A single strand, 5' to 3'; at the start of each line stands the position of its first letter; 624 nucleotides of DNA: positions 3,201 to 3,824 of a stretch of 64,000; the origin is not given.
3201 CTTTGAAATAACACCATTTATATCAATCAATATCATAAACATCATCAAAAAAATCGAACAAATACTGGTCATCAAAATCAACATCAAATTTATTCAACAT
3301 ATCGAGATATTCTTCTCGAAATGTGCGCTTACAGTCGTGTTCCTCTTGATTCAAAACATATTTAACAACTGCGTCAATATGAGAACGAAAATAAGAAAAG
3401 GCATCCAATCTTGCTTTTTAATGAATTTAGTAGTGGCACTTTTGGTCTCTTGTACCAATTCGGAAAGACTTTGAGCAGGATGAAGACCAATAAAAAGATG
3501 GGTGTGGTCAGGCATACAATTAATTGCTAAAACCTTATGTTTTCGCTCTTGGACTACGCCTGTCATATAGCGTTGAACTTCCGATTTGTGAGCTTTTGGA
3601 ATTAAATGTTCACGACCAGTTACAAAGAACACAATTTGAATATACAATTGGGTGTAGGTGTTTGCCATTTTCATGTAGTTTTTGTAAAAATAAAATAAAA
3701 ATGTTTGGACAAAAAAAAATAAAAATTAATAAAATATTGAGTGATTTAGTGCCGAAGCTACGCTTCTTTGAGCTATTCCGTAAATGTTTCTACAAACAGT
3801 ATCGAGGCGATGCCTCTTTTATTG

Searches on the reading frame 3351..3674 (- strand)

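Call 73: search_protein_families(library=pfam, proteins=[window:3351-3674:-], max_evalue=0.001)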
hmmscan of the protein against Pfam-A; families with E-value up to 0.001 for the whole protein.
window:3351-3674:- (107 aa): 1 family
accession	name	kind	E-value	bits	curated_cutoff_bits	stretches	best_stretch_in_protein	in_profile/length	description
PF01797.21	Y1_Tnp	-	2.1e-16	60.6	23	1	7-88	2-83/121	Transposase IS200 like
